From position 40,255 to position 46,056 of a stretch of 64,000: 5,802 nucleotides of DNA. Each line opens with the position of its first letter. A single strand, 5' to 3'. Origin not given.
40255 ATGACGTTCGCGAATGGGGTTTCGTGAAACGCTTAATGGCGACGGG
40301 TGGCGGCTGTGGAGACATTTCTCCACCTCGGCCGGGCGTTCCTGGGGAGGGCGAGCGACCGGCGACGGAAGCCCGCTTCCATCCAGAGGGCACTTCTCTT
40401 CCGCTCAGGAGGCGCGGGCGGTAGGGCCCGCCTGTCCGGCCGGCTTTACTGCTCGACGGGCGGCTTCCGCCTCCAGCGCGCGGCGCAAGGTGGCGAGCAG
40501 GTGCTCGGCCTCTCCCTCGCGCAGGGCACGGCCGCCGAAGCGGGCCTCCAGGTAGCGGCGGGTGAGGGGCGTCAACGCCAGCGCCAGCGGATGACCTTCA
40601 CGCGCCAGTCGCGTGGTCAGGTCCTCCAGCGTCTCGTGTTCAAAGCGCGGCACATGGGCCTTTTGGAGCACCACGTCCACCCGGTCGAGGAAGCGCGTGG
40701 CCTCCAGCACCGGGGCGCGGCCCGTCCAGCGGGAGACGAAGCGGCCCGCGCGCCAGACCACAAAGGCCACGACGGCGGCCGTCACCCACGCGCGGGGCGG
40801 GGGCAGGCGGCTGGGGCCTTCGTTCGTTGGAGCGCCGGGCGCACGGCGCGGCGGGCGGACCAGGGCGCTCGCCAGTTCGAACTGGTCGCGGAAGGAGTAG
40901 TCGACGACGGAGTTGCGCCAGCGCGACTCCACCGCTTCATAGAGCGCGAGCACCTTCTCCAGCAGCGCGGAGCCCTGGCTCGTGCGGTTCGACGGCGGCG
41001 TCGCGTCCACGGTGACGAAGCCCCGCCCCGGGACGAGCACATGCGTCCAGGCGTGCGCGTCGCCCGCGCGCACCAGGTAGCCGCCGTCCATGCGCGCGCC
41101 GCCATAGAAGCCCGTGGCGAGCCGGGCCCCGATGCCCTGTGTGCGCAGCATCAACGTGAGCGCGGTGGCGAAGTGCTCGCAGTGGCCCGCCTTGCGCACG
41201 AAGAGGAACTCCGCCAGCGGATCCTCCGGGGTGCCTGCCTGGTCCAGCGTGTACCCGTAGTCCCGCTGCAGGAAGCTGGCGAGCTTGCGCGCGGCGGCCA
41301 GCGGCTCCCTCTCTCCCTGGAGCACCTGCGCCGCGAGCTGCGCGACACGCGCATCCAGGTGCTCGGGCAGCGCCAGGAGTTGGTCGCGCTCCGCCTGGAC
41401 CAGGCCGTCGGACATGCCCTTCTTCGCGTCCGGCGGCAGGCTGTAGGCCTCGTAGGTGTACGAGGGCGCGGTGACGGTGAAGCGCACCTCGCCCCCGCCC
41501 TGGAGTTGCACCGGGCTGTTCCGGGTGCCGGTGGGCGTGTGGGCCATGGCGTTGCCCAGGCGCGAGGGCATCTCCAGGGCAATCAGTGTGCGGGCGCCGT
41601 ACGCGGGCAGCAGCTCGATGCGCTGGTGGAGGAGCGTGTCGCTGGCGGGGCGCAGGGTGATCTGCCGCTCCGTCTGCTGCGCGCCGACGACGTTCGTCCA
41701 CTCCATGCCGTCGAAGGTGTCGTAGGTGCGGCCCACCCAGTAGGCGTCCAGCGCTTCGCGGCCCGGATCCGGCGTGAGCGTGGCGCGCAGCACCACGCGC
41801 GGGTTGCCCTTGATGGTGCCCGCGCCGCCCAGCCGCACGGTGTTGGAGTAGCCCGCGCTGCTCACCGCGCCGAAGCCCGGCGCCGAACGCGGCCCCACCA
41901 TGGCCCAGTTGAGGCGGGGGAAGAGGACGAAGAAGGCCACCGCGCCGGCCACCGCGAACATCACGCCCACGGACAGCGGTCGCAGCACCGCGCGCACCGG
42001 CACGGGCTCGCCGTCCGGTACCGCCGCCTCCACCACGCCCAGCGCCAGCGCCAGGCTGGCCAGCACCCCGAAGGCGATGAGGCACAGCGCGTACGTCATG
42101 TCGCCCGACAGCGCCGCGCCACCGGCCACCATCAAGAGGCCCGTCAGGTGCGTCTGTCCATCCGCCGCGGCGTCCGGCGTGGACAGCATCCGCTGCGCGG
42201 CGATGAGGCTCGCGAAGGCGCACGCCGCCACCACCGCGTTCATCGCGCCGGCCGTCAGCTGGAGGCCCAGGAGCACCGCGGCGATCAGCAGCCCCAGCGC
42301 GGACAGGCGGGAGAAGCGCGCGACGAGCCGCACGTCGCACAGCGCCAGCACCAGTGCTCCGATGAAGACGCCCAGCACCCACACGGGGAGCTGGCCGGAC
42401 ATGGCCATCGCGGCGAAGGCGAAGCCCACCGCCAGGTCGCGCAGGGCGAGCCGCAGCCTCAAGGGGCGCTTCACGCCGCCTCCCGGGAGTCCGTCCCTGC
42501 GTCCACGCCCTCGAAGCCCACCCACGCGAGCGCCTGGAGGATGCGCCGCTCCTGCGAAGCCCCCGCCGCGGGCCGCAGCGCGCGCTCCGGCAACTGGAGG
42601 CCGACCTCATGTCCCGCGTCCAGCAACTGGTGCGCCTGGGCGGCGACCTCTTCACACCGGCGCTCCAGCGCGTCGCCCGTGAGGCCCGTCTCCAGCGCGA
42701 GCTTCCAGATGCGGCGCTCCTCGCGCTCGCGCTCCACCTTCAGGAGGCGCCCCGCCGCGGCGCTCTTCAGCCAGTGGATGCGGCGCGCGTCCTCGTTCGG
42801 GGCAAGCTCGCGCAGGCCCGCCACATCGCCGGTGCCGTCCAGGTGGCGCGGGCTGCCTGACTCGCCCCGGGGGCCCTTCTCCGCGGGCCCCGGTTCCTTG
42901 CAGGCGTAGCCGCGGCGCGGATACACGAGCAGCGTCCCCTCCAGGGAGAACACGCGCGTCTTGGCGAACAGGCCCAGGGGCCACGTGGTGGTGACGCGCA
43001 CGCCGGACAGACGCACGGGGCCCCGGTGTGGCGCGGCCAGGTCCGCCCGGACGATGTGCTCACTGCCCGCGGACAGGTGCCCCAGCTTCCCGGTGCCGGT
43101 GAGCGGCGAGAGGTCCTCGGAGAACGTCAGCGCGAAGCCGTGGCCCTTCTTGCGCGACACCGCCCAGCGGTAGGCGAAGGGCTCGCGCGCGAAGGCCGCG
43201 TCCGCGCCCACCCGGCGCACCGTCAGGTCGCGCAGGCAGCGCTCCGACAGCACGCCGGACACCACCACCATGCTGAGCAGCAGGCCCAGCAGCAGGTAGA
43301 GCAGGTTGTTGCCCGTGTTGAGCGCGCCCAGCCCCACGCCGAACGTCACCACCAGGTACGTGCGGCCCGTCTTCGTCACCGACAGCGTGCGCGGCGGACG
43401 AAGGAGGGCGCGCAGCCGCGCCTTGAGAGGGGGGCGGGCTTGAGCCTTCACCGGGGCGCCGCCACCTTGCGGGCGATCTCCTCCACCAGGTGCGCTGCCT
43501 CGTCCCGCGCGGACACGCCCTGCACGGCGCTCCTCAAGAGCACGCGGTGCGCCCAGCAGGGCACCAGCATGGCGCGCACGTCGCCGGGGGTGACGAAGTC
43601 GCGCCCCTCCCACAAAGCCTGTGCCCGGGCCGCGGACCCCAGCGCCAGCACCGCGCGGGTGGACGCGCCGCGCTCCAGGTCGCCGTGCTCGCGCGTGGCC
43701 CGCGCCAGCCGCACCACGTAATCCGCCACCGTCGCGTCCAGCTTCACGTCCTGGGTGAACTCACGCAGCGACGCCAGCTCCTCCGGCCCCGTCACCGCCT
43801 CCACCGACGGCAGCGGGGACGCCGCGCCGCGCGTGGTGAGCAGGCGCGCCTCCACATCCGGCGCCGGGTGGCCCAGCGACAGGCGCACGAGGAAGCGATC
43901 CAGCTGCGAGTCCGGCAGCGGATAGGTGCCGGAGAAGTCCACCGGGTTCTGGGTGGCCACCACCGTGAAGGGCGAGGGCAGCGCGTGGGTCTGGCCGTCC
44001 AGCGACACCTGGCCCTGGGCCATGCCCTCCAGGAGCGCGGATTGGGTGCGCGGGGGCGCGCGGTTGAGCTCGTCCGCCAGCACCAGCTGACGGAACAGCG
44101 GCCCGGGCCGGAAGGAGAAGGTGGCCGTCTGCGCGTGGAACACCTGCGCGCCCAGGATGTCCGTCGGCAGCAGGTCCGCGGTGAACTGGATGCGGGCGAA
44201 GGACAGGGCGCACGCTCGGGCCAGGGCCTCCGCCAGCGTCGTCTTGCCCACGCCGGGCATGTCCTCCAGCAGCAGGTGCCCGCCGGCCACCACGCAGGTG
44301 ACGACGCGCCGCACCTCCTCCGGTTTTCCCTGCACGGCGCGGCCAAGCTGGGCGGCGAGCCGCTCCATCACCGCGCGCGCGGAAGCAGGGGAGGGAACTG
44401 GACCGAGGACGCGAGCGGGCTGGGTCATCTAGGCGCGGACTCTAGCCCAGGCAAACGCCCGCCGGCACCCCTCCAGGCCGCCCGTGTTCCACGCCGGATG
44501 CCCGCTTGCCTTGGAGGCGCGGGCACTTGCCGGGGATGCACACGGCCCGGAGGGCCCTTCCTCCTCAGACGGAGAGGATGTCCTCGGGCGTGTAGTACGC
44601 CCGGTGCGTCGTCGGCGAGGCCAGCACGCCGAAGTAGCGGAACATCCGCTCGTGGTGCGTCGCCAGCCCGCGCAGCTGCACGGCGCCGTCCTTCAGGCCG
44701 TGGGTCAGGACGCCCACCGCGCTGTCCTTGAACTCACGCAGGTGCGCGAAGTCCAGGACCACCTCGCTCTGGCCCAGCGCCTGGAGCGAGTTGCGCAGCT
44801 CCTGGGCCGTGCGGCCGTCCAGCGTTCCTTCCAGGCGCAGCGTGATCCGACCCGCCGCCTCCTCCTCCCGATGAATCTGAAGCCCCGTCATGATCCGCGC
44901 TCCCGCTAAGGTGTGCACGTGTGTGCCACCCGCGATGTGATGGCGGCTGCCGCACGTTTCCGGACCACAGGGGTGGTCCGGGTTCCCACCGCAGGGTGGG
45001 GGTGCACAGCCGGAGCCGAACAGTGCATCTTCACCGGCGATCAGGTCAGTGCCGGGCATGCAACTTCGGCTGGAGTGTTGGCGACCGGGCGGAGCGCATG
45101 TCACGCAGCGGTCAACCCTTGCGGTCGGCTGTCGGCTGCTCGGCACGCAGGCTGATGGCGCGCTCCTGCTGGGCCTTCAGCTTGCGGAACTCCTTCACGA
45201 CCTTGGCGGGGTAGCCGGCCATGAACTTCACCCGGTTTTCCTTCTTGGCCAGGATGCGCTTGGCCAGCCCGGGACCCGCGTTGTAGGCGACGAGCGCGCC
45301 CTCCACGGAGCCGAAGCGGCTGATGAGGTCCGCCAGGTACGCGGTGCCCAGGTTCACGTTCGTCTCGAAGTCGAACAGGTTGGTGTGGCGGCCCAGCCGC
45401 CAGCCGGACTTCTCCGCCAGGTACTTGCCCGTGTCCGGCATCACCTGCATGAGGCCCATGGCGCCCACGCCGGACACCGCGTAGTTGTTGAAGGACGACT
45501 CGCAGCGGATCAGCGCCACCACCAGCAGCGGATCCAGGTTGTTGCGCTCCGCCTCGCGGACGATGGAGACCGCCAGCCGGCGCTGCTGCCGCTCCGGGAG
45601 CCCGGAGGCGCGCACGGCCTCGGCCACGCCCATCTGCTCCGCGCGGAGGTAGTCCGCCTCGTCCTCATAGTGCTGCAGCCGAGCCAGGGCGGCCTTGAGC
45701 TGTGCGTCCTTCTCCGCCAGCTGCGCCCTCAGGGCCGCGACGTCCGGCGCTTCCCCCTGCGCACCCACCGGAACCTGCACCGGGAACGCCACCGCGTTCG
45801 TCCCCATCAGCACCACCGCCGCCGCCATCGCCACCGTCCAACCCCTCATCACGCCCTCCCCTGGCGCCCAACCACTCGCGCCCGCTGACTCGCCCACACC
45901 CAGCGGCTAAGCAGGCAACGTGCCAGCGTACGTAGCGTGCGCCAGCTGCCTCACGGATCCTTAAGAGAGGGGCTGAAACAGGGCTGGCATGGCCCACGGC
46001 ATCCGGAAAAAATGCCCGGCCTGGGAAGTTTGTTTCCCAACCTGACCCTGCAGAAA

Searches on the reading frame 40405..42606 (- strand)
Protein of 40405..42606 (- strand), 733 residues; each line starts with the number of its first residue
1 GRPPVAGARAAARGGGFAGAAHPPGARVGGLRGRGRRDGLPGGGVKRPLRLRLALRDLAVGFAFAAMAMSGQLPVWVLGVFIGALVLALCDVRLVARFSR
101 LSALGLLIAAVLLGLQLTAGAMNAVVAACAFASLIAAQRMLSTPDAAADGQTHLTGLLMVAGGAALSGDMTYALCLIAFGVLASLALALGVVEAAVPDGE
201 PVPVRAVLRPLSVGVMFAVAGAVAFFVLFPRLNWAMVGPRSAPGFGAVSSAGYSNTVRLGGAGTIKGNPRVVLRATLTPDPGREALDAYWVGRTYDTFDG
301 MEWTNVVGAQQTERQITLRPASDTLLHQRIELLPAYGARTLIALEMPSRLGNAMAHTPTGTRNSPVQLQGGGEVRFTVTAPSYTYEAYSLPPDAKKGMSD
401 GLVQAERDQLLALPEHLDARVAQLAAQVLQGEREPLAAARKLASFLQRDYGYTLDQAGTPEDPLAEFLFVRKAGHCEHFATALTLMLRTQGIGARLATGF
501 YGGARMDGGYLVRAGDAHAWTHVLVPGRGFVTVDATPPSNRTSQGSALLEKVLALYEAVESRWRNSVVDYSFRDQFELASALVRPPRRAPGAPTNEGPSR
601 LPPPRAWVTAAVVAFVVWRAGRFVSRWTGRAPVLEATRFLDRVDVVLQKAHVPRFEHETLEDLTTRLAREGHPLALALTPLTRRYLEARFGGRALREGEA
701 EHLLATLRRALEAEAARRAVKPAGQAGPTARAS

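Call 19: search_protein_families(library=pfam, proteins=[window:40405-42606:-], max_evalue=0.0001)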
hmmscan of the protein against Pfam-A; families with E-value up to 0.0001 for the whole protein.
window:40405-42606:- (733 aa): 3 families
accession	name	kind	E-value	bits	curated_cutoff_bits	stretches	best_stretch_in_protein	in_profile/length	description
PF11992.13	TgpA_N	-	4.9e-24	85.4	30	1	61-366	5-314/333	TgpA N-terminal domain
PF01841.26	Transglut_core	-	3e-22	79.4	23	1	423-535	2-108/108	Transglutaminase-like superfamily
PF13559.11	DUF4129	-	6.6e-07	29.7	24.8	1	647-708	9-69/69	Domain of unknown function (DUF4129)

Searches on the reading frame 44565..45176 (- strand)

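Call 19: search_protein_families(library=pfam, proteins=[window:44565-45176:-], max_evalue=0.0001)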
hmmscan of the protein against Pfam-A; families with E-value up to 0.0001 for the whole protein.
window:44565-45176:- (203 aa): 1 family
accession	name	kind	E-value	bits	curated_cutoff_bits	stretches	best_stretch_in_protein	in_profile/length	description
PF13466.11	STAS_2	-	3.2e-10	40.5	29.2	1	113-184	1-79/80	STAS domain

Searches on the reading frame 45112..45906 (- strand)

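Call 19: search_protein_families(library=pfam, proteins=[window:45112-45906:-], max_evalue=0.0001)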
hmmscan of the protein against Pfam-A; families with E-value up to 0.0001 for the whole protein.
window:45112-45906:- (264 aa): 1 family
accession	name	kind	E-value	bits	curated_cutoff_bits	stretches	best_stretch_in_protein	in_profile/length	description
PF01464.25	SLT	-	2e-28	98.7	21.3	1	117-224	5-110/117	Transglycosylase SLT domain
